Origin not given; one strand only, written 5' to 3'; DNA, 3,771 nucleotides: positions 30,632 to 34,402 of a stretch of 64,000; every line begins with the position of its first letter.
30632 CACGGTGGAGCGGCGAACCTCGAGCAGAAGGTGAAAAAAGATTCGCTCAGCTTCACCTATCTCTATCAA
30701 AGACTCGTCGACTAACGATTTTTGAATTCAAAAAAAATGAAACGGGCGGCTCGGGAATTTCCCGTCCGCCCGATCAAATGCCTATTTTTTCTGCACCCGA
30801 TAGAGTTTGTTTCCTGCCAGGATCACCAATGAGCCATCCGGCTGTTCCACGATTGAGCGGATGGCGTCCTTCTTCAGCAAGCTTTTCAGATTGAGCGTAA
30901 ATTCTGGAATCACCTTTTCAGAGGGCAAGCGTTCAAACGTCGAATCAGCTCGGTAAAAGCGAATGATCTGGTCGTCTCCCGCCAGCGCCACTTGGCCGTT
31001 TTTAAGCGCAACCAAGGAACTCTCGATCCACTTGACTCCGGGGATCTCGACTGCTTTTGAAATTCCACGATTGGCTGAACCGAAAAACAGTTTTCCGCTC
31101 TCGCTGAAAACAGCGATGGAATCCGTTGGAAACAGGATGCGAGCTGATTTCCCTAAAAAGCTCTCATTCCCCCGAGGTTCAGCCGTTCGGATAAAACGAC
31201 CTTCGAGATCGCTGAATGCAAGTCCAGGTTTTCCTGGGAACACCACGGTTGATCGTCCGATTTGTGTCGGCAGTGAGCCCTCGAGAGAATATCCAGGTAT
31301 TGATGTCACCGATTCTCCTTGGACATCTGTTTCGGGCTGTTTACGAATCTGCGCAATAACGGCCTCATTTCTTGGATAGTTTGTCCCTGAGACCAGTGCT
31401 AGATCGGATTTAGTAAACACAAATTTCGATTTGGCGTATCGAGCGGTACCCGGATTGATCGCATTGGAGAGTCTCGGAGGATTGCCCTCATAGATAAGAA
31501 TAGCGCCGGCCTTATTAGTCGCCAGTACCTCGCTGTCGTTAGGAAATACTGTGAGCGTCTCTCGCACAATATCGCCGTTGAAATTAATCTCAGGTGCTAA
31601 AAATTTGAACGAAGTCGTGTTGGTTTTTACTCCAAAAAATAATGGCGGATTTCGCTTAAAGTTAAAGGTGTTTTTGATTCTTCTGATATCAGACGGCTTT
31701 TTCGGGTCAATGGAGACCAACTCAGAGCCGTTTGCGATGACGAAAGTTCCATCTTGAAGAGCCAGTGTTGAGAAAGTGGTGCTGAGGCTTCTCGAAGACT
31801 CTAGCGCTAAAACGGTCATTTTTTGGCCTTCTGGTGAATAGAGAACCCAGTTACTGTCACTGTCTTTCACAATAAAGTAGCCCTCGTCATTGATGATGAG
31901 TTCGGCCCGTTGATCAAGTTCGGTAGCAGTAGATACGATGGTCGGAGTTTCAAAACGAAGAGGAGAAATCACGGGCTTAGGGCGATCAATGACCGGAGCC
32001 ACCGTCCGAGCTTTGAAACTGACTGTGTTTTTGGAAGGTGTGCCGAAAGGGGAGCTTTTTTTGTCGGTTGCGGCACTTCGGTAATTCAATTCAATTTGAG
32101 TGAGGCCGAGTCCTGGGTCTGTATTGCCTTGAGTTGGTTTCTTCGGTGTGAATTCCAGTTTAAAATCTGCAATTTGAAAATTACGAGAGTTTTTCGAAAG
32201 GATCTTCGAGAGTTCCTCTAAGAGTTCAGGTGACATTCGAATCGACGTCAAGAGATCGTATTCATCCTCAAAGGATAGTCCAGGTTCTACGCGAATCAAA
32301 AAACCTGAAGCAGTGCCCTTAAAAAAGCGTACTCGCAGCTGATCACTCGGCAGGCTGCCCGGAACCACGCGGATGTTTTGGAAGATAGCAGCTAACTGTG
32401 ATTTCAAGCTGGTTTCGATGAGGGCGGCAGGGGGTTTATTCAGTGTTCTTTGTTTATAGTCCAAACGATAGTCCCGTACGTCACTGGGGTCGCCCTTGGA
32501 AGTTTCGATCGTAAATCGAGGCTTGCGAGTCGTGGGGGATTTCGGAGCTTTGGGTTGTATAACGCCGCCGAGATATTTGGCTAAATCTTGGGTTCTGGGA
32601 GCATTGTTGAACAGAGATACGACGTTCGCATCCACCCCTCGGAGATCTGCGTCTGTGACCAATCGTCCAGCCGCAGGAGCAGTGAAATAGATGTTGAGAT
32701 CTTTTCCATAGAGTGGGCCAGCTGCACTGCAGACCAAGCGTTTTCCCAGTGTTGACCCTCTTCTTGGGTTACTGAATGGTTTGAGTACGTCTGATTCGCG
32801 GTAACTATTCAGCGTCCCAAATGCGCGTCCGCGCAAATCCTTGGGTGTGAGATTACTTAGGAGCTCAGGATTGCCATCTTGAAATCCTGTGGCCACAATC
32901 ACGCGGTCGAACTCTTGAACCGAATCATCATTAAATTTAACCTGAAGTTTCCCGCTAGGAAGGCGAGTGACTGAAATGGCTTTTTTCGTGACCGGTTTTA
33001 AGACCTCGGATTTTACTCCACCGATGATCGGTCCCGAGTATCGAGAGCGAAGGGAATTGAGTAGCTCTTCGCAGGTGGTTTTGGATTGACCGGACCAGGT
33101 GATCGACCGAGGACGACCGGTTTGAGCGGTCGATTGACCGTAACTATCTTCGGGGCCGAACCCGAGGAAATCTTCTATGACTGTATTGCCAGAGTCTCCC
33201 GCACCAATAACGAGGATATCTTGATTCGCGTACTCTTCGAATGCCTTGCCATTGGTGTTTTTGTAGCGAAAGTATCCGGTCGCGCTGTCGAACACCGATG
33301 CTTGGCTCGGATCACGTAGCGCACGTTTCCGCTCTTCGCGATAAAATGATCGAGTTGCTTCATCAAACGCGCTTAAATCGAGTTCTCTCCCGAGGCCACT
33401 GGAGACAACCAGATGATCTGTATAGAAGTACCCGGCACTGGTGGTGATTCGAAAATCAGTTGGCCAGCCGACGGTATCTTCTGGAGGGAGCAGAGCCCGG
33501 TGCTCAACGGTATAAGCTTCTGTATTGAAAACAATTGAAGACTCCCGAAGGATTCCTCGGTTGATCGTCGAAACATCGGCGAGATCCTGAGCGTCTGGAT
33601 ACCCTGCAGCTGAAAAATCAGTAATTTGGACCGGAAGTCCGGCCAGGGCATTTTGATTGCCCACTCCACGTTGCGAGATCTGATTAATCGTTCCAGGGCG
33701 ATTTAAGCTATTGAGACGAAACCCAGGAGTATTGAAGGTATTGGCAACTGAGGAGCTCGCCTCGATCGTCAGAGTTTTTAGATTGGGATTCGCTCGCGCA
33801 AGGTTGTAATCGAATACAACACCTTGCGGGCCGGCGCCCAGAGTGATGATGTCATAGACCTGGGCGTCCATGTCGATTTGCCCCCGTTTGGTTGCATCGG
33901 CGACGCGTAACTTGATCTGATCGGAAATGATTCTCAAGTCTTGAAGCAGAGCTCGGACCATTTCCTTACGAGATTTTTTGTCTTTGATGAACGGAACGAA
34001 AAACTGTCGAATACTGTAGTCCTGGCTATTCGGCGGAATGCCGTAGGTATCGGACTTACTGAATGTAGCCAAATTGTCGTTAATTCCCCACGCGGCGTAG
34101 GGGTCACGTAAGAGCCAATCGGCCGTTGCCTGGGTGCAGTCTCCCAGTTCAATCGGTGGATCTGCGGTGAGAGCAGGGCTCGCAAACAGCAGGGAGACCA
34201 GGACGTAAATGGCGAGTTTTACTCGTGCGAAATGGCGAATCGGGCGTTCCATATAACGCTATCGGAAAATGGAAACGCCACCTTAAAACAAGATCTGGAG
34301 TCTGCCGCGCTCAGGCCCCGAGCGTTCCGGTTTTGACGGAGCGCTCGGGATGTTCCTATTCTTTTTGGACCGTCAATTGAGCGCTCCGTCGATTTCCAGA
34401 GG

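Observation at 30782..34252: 1156-aa exported protein fusing an FMO/N-hydroxylase-like flavoprotein module to a large beta-rich domain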

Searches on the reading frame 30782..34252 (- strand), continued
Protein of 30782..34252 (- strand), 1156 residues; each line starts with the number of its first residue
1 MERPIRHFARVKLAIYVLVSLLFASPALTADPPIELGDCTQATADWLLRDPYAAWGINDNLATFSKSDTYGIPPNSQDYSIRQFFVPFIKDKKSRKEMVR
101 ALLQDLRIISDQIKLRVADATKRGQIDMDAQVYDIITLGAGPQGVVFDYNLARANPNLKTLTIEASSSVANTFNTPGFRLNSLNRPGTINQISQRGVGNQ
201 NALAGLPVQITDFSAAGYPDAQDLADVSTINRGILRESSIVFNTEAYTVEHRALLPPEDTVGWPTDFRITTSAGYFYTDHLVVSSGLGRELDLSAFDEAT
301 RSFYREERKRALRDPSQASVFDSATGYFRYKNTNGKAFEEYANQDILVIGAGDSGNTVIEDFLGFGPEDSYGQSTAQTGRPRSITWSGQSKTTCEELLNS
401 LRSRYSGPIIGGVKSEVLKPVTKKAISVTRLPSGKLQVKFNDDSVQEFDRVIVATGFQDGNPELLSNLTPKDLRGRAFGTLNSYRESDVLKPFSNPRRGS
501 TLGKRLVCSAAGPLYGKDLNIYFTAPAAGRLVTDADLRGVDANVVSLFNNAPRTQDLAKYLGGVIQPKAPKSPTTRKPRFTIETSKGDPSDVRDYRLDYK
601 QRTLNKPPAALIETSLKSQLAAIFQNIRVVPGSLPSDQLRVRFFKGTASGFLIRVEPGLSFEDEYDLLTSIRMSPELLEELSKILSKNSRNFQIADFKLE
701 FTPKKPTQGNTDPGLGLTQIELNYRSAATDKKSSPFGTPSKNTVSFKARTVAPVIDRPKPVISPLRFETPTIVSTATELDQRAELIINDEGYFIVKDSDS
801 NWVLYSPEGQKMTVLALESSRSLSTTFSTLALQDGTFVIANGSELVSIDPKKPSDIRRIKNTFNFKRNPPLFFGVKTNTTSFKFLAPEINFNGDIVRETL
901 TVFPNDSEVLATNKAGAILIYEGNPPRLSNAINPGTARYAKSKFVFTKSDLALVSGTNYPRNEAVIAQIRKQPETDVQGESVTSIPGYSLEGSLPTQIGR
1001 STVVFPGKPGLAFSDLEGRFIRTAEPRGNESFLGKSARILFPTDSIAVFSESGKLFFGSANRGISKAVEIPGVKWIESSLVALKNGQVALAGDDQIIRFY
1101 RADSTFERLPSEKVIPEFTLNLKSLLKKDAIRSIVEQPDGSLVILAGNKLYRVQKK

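Call 75: search_protein_families(library=pfam, proteins=[P0128, P0130, P0132, P0135, P0136, P0141, P0143, P0147, P0113, P0109], max_evalue=0.001)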
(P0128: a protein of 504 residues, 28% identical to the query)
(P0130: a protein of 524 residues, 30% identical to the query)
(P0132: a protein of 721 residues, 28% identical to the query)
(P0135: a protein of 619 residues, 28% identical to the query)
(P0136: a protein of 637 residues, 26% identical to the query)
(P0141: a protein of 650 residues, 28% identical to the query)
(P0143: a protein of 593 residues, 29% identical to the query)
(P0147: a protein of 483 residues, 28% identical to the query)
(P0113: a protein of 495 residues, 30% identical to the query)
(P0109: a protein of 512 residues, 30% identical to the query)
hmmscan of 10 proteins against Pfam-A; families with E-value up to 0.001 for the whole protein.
P0128 (504 aa): 5 families
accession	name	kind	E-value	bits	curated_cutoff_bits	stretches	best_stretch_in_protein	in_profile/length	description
PF07992.20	Pyr_redox_2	-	1.2e-06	28.6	26.1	1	107-327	1-157/291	Pyridine nucleotide-disulphide oxidoreductase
PF13454.12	NAD_binding_9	-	3.7e-05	24.2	21.8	0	111-164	2-57/155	FAD-NAD(P)-binding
PF01946.23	Thi4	-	4.1e-05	23.4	26.2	0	107-147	18-57/235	Thi4 family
PF13450.12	NAD_binding_8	-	0.00036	21.2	21.9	0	111-150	1-38/68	NAD(P)-binding Rossmann-like domain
PF01266.30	DAO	-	0.00077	19.5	27.9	0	108-145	1-37/353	FAD dependent oxidoreductase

P0130 (524 aa): 4 families
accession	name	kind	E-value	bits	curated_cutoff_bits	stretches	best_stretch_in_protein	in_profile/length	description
PF07992.20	Pyr_redox_2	-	5.4e-08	33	26.1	1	96-302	1-153/291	Pyridine nucleotide-disulphide oxidoreductase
PF01266.30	DAO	-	2.1e-07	31.3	27.9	0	97-133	1-35/353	FAD dependent oxidoreductase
PF13454.12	NAD_binding_9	-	0.00033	21.1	21.8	0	99-170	1-71/155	FAD-NAD(P)-binding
PF13450.12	NAD_binding_8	-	0.00074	20.2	21.9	0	100-139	1-38/68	NAD(P)-binding Rossmann-like domain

P0132 (721 aa): 0 families

P0135 (619 aa): 3 families
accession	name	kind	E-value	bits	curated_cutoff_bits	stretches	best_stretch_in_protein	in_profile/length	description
PF07992.20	Pyr_redox_2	-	4.6e-05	23.4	26.1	0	175-214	199-238/291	Pyridine nucleotide-disulphide oxidoreductase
PF13454.12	NAD_binding_9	-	0.00032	21.1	21.8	0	158-212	100-153/155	FAD-NAD(P)-binding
PF05834.18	Lycopene_cycl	-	0.00051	19.7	23.4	0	178-217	105-145/380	Lycopene cyclase protein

P0136 (637 aa): 0 families

P0141 (650 aa): 1 family
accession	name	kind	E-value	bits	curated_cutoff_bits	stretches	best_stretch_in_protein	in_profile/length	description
PF13454.12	NAD_binding_9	-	0.00038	20.9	21.8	0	127-177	2-55/155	FAD-NAD(P)-binding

P0143 (593 aa): 2 families
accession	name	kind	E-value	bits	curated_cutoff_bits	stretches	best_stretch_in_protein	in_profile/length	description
PF07992.20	Pyr_redox_2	-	6.5e-09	36.1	26.1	0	267-432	2-151/291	Pyridine nucleotide-disulphide oxidoreductase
PF13454.12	NAD_binding_9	-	0.00067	20.1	21.8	0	343-379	119-154/155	FAD-NAD(P)-binding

P0147 (483 aa): 6 families
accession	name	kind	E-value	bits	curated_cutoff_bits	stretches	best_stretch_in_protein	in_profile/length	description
PF12831.13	FAD_oxidored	-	2.8e-06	27.3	27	1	92-248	1-145/416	FAD dependent oxidoreductase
PF13454.12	NAD_binding_9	-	1.8e-05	25.2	21.8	0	95-148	2-57/155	FAD-NAD(P)-binding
PF13450.12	NAD_binding_8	-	2.3e-05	25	21.9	1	95-133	1-37/68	NAD(P)-binding Rossmann-like domain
PF01946.23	Thi4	-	6.8e-05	22.6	26.2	0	89-131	16-58/235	Thi4 family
PF05834.18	Lycopene_cycl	-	9.3e-05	22.1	23.4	0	92-127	1-36/380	Lycopene cyclase protein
PF07992.20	Pyr_redox_2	-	0.00019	21.4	26.1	1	92-312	2-157/291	Pyridine nucleotide-disulphide oxidoreductase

P0113 (495 aa): 4 families
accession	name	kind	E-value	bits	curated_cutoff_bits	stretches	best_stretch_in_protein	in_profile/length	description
PF13454.12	NAD_binding_9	-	1.9e-12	47.9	21.8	0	191-229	115-153/155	FAD-NAD(P)-binding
PF01266.30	DAO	-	5.9e-09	36.3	27.9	1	96-132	1-35/353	FAD dependent oxidoreductase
PF07992.20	Pyr_redox_2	-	1.2e-06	28.6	26.1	1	96-297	2-151/291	Pyridine nucleotide-disulphide oxidoreductase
PF05834.18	Lycopene_cycl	-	1.5e-05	24.7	23.4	1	96-131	1-36/380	Lycopene cyclase protein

P0109 (512 aa): 3 families
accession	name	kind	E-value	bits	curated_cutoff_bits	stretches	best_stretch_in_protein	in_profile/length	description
PF07992.20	Pyr_redox_2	-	7.9e-08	32.5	26.1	0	300-426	2-116/291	Pyridine nucleotide-disulphide oxidoreductase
PF05834.18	Lycopene_cycl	-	0.0004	20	23.4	0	105-242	1-144/380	Lycopene cyclase protein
PF13738.12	Pyr_redox_3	-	0.00075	19.3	30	0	200-239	96-134/305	Pyridine nucleotide-disulphide oxidoreductase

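Call 82: search_protein_families(library=pfam, proteins=[P0055, P0070, P0073, P0144, P0131, P0096, P0127], max_evalue=0.0001)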
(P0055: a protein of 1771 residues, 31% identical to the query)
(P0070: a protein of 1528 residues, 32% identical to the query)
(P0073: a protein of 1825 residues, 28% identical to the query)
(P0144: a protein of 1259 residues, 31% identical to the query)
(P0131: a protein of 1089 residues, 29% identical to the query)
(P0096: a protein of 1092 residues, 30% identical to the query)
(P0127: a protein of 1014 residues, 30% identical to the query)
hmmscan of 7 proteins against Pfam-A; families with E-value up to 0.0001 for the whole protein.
P0055 (1771 aa): 0 families

P0070 (1528 aa): 0 families

P0073 (1825 aa): 0 families

P0144 (1259 aa): 0 families

P0131 (1089 aa): 0 families

P0096 (1092 aa): 0 families

P0127 (1014 aa): 0 families

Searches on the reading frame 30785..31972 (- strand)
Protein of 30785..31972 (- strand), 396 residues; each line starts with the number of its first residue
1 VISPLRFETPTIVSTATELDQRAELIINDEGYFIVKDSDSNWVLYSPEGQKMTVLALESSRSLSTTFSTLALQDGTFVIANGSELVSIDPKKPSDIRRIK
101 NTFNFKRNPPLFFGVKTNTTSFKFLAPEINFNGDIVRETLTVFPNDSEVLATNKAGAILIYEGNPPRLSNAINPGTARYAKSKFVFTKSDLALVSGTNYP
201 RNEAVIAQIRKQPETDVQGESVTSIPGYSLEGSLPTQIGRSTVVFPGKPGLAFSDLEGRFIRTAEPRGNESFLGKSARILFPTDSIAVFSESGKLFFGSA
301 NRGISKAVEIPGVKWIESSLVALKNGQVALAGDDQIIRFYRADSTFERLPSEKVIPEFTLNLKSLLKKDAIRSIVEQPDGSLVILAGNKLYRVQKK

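Call 61: predict_structure(protein=window:30785-31972:-)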
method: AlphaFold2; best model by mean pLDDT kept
length: 396 residues; sequences in the alignment: 1
mean_pLDDT: 36.6   pTM: 0.27
mean pLDDT of the five models: 36.6, 32.8, 31.1, 30.9, 28.2
residues with pLDDT >= 90: 0; 70-90: 10; 50-70: 51; < 50: 335
segments of 3 or more residues with pLDDT < 50: 1-24, 58-75, 99-378
pLDDT, mean of each block of 10 residues (from residue 1): 25 30 47 61 70 60 40 50 57 59 37 31 31 27 28 28 27 23 24 28 29 29 29 24 25 29 30 32 37 40 36 33 34 34 27 33 39 48 49 50
secondary structure, 60 per line:
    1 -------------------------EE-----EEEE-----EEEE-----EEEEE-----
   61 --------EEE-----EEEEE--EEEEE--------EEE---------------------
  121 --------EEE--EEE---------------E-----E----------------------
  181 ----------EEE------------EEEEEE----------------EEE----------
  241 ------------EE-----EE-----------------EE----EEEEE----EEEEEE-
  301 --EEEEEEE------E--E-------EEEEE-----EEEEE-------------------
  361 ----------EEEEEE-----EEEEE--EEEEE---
elements in order: E33-36 E42-45 E51-55 E69-71 E77-81 E84-88 E97-99 E129-131 E134-136 E191-193 E206-211 E228-230 E285-289 E294-299 E303-309 E327-331 E337-341 E371-376 E382-386 E389-393

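Call 62: search_protein_families(library=pfam, proteins=[window:30785-31972:-], max_evalue=10)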
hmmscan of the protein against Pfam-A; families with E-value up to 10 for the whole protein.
window:30785-31972:- (396 aa): 0 families

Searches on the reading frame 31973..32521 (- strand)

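Call 62: search_protein_families(library=pfam, proteins=[window:31973-32521:-], max_evalue=10)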
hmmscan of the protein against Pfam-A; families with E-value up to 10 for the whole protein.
window:31973-32521:- (183 aa): 1 family
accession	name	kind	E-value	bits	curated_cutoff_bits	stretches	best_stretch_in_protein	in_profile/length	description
PF22642.1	MinC_N_1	-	0.24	12.2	27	0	99-122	22-48/78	Cell-division inhibitor MinC, N-terminal domain-like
